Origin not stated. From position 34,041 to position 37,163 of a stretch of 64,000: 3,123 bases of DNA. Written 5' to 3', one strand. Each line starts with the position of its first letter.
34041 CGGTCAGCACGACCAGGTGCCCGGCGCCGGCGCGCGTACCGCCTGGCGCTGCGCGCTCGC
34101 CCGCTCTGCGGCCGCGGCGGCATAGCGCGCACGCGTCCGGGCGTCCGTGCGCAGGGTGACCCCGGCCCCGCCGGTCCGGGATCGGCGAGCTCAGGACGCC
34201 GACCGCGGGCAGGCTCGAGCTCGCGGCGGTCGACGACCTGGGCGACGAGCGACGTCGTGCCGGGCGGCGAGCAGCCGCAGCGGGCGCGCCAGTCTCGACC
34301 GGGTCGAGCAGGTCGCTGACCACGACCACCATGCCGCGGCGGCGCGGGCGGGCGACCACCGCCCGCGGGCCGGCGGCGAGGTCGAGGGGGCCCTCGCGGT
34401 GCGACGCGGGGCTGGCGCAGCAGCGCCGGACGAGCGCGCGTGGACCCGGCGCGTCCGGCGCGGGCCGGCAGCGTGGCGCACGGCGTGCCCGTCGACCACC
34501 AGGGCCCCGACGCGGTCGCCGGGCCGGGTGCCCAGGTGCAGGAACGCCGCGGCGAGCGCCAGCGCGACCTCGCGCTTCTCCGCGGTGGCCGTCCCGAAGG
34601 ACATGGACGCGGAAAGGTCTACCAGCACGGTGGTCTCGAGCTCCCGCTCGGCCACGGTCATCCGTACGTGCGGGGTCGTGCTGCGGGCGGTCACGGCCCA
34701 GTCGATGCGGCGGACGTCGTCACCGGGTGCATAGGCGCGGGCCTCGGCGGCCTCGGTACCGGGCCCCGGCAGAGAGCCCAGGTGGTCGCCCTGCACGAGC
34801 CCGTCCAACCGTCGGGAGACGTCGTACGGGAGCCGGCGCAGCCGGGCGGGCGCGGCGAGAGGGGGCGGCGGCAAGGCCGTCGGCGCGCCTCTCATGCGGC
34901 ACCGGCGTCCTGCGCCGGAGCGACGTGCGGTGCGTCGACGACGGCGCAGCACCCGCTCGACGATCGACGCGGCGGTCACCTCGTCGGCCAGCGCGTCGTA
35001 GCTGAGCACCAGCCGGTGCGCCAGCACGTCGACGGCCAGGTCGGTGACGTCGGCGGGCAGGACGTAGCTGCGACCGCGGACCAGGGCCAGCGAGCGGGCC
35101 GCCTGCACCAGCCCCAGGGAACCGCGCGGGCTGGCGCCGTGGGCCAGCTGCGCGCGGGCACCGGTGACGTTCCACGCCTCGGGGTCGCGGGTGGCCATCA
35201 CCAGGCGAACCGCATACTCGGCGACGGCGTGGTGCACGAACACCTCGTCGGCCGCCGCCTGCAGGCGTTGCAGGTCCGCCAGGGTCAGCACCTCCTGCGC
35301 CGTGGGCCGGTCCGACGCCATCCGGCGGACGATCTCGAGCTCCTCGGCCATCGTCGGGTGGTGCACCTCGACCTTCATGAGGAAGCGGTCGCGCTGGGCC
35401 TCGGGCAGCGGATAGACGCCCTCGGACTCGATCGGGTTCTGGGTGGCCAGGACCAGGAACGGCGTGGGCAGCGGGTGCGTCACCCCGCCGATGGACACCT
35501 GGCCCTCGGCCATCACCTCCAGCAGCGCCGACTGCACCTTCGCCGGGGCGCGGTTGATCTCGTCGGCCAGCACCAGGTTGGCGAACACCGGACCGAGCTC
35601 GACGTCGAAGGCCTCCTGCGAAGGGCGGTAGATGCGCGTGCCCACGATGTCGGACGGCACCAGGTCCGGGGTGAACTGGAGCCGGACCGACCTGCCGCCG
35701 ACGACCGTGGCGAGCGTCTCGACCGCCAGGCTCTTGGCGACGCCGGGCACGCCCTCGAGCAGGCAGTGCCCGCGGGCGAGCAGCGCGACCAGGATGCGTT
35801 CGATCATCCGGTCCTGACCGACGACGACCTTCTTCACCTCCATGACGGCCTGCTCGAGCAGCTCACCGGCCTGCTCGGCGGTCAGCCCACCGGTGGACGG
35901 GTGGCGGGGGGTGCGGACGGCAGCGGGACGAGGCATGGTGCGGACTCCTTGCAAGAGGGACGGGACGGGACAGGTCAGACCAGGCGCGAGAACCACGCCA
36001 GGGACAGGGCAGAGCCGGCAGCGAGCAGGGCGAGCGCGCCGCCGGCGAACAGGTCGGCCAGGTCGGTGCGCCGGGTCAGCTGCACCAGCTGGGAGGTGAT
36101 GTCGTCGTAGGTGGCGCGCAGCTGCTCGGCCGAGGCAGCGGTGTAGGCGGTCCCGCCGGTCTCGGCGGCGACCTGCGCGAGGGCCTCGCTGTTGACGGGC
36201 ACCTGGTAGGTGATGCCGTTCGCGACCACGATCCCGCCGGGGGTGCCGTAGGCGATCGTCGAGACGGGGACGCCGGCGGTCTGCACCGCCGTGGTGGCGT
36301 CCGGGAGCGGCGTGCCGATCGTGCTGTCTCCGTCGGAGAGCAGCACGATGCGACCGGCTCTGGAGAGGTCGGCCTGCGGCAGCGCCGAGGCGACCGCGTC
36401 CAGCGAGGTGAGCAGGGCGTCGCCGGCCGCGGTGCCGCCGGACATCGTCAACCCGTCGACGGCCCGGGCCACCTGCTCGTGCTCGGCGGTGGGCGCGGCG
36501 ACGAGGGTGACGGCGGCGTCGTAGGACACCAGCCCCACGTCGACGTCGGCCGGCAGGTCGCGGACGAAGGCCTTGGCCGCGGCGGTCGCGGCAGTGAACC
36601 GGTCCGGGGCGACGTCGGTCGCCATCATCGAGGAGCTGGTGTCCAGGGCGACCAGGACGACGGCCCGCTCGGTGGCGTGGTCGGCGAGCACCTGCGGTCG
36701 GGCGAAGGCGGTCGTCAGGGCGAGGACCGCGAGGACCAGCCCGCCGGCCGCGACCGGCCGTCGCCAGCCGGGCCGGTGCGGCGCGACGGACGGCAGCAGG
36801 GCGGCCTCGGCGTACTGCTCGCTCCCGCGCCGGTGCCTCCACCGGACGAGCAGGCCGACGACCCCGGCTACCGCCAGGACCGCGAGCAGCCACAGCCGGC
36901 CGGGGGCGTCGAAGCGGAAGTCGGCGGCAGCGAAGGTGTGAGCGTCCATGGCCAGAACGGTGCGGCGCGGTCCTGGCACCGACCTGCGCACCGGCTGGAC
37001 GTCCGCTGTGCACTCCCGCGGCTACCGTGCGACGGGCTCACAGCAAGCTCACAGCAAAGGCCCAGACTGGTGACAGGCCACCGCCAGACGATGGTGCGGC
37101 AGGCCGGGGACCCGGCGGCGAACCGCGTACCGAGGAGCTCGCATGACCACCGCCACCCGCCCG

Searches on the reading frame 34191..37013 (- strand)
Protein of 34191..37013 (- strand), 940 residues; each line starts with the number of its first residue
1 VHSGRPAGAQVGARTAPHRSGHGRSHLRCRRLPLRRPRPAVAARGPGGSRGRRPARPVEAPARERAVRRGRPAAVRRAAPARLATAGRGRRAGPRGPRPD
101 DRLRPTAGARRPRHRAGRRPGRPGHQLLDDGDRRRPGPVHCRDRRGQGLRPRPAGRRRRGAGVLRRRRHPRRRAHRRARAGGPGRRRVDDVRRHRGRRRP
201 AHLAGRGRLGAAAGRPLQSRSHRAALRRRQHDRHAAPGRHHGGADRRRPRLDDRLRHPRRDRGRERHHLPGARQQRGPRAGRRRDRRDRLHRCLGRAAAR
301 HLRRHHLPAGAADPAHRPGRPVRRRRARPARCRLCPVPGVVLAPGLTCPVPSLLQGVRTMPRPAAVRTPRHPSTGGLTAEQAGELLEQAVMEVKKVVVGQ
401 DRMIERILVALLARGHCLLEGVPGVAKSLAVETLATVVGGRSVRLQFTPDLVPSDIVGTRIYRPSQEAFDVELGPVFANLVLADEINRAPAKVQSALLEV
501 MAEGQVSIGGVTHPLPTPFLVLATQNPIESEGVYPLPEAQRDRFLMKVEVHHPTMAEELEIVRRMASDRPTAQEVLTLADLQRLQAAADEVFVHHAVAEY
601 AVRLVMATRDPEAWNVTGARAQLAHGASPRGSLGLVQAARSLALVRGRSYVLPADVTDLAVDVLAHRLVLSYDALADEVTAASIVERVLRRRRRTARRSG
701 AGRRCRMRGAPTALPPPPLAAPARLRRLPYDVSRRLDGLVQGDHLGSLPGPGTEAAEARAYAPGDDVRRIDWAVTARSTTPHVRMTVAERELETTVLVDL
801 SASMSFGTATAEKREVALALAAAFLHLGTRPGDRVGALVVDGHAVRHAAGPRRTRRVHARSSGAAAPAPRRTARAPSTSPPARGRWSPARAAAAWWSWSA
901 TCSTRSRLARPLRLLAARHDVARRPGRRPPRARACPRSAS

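Call 35: search_protein_families(library=pfam, proteins=[window:34191-37013:-], max_evalue=0.01)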
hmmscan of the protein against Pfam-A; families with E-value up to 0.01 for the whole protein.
window:34191-37013:- (940 aa): 7 families
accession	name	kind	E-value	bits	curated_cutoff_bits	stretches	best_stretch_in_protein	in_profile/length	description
PF07726.17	AAA_3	-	2.6e-58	196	27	1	416-546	1-131/131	ATPase family associated with various cellular activities (AAA)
PF01882.25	DUF58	-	4.3e-31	108.3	23.4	1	757-860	1-102/216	Protein of unknown function DUF58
PF17863.7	AAA_lid_2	-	2.9e-19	69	22.7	1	619-687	5-73/74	AAA lid domain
PF20030.5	bpMoxR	-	1.1e-16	61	27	1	386-585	3-204/205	MoxR domain in the MoxR-vWA-beta-propeller ternary systems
PF07728.20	AAA_5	-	5.2e-11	43.1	22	1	416-544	1-139/139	AAA domain (dynein-related subfamily)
PF13519.12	VWA_2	-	0.0016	19.5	27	1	795-853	2-57/107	von Willebrand factor type A domain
PF00493.29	MCM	-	0.0064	16.1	23.3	0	480-530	124-176/224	MCM P-loop domain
